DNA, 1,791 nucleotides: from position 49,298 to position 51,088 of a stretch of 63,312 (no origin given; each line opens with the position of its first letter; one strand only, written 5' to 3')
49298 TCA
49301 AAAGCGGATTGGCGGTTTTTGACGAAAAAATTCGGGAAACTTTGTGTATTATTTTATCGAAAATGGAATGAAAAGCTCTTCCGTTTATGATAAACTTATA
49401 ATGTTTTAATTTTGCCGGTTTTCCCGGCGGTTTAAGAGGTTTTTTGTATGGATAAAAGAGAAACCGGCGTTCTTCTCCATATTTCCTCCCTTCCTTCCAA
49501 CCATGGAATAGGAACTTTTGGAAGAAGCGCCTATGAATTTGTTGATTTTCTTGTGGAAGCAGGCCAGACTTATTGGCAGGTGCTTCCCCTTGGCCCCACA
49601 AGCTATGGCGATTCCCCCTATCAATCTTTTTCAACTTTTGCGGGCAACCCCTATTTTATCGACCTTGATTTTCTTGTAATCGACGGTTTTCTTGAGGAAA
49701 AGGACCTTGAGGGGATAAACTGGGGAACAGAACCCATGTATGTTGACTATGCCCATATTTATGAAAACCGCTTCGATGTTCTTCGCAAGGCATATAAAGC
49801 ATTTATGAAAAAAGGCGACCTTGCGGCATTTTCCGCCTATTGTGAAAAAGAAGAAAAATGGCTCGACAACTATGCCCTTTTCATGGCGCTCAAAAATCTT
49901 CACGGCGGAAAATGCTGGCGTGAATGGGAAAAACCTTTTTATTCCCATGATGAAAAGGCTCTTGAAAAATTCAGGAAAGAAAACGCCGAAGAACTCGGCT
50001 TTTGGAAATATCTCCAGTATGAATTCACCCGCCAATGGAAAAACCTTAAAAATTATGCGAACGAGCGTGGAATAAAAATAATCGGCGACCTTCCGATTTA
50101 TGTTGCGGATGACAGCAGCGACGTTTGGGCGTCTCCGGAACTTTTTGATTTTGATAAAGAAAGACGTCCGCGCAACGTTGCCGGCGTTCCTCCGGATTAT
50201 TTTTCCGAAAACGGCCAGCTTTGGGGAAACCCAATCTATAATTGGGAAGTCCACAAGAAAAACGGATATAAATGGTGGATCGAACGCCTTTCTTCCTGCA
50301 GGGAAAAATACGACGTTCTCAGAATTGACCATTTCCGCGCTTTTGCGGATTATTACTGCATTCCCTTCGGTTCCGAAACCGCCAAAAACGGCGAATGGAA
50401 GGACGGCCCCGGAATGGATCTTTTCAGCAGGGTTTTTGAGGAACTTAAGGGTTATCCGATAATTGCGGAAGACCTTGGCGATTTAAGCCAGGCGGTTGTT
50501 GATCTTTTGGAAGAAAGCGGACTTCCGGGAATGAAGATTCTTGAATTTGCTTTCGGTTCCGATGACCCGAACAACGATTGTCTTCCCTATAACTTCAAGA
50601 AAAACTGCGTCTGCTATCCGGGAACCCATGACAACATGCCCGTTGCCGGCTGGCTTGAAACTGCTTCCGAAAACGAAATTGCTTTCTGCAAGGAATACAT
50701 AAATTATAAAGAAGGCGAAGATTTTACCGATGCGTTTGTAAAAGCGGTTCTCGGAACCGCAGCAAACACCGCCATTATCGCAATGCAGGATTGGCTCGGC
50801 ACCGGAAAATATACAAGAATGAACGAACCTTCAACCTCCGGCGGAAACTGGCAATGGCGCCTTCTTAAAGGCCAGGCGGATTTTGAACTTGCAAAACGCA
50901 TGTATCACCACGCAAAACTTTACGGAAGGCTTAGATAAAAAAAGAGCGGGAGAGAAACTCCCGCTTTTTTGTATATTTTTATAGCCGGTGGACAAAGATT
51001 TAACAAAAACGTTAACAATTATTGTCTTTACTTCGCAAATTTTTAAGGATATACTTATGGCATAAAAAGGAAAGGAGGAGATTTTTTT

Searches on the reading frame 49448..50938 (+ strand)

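Call 100: search_protein_families(library=pfam, proteins=[window:49448-50938:+], max_evalue=0.00001)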
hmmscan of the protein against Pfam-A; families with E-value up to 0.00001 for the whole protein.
window:49448-50938:+ (496 aa): 1 family
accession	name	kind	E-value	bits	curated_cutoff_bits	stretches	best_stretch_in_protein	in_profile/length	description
PF02446.23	Glyco_hydro_77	-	1.1e-179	598.7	25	1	10-476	1-463/465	4-alpha-glucanotransferase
